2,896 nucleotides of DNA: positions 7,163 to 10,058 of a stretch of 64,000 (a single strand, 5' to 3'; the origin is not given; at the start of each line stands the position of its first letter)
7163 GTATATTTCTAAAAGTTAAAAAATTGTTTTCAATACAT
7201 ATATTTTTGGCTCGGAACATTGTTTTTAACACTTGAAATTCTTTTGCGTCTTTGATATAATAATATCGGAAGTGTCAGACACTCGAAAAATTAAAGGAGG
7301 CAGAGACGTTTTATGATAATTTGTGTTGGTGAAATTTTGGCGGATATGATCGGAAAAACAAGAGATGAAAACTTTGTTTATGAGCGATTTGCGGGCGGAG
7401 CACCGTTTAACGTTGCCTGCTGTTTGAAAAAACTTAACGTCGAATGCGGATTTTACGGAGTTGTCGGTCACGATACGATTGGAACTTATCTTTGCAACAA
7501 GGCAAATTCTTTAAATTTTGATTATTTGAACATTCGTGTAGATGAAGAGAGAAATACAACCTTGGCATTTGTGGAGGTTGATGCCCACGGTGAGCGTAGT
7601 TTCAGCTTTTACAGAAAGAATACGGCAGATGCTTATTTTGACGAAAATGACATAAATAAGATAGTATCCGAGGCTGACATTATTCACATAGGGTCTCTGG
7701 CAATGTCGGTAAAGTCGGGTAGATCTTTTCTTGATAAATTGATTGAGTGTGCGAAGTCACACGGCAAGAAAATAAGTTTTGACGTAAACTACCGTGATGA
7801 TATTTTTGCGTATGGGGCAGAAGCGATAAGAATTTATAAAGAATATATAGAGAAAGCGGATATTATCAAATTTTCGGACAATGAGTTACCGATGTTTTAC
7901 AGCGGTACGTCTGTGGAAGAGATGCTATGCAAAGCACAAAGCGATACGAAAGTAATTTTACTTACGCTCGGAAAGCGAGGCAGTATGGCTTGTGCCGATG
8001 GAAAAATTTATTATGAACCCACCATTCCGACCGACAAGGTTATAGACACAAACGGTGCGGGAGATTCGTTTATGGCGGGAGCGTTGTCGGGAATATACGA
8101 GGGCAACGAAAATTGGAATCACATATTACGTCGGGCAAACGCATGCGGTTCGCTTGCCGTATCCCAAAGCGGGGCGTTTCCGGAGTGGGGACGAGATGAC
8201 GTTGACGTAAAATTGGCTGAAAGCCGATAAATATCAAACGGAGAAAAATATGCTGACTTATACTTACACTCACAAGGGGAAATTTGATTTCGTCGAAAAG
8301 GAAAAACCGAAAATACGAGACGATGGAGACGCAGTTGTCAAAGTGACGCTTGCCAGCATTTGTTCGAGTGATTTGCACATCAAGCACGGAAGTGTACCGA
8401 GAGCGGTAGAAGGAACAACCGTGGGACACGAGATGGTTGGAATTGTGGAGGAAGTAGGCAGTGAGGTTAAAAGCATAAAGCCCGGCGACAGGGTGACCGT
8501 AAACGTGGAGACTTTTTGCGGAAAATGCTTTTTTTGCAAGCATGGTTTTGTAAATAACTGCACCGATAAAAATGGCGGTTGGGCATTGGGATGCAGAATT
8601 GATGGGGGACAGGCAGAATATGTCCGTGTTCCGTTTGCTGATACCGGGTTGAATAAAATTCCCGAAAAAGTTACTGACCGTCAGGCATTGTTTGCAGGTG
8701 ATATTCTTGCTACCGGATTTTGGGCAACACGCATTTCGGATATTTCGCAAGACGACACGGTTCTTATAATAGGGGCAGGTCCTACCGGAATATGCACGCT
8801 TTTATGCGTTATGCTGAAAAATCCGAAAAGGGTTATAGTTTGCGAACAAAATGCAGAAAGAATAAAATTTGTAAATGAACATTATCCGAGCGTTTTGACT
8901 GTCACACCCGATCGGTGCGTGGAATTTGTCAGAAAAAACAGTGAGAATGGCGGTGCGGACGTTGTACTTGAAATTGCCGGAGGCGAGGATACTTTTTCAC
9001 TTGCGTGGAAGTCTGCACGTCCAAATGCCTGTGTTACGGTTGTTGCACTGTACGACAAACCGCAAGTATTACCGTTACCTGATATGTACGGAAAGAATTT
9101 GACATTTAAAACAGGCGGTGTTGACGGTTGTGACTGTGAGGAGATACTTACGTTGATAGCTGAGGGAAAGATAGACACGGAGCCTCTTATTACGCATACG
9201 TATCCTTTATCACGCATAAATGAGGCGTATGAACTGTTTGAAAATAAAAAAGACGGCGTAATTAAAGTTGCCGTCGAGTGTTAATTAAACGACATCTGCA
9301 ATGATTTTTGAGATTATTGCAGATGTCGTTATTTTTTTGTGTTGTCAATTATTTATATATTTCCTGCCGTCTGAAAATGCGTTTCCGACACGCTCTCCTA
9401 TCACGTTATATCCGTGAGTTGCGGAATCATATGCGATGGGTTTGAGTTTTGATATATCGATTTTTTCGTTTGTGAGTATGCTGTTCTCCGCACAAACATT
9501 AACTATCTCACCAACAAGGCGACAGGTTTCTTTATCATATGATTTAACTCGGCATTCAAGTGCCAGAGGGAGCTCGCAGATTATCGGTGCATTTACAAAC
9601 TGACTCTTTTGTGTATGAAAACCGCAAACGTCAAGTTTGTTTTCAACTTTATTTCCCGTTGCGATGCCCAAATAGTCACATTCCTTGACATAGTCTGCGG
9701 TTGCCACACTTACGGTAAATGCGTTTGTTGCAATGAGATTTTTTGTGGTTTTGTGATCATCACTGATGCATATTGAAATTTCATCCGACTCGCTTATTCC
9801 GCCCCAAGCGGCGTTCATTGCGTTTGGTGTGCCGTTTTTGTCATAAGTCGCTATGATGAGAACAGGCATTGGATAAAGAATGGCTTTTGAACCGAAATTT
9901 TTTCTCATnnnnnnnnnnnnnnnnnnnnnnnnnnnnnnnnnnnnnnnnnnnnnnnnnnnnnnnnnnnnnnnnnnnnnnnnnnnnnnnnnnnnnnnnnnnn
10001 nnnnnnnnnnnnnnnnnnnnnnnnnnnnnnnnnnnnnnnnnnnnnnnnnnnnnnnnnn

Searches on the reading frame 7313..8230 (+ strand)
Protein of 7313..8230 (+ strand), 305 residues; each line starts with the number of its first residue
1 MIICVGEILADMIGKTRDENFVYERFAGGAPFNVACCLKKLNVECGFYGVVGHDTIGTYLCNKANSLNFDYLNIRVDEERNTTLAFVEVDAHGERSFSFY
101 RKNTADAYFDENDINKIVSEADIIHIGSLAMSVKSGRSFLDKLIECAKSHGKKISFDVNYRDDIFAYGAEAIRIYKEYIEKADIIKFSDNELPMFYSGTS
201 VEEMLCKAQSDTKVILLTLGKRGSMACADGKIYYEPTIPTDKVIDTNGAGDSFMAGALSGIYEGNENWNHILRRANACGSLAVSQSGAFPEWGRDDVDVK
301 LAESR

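Call 7: search_protein_families(library=pfam, proteins=[window:7313-8230:+])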
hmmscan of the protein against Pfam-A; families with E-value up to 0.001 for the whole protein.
window:7313-8230:+ (305 aa): 1 family
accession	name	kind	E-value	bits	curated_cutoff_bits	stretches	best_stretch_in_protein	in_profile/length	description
PF00294.29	PfkB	-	3.1e-55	188.1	25.8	1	2-288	4-295/302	pfkB family carbohydrate kinase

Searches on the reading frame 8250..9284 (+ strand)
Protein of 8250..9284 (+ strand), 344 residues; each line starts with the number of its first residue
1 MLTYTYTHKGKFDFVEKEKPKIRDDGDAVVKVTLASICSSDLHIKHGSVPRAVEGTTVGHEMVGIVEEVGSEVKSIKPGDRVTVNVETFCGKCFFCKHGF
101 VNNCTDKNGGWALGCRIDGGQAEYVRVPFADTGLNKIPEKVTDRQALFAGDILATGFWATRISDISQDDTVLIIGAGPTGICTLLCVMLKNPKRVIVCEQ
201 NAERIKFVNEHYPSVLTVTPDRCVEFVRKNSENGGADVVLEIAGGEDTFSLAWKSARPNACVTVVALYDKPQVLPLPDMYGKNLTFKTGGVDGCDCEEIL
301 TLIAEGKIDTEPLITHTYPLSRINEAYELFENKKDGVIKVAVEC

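Call 7: search_protein_families(library=pfam, proteins=[window:8250-9284:+])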
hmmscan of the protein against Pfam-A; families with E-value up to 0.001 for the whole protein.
window:8250-9284:+ (344 aa): 4 families
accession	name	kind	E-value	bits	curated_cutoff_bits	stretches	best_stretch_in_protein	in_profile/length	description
PF08240.17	ADH_N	-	2.4e-25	89.2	23.5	1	25-131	2-98/104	Alcohol dehydrogenase GroES-like domain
PF00107.32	ADH_zinc_N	-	5.3e-08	33.3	31.8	1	180-287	3-110/129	Zinc-binding dehydrogenase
PF13602.12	ADH_zinc_N_2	-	3.3e-07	31.7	27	1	225-333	13-126/134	Zinc-binding dehydrogenase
PF16912.11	Glu_dehyd_C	-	0.00027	20.9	34.9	0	167-260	30-124/211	Glucose dehydrogenase C-terminus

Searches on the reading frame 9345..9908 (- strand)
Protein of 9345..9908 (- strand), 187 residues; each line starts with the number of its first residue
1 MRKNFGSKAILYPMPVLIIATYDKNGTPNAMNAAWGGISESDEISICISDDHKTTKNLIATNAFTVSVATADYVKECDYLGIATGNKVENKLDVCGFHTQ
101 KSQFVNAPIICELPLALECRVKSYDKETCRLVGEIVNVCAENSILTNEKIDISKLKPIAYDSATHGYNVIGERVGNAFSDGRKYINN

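Call 7: search_protein_families(library=pfam, proteins=[window:9345-9908:-])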
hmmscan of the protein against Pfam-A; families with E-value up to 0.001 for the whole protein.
window:9345-9908:- (187 aa): 1 family
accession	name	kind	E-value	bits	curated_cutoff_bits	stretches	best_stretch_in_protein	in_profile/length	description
PF01613.24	Flavin_Reduct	-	4.5e-15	56.5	27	1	12-142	4-135/153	Flavin reductase like domain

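Call 22: find_encoding_contigs(protein=window:9345-9908:-, flank=2500, max_places=10)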
Protein window:9345-9908:- (187 aa): 1 contig read that carries it; 1 place shown.
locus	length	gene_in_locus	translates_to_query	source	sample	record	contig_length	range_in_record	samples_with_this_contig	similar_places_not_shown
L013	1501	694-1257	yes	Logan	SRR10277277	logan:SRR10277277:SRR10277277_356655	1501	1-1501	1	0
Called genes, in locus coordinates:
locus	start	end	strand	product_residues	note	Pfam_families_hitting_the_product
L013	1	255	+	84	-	?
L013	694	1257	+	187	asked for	PF01613:Flavin_Reduct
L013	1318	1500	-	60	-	?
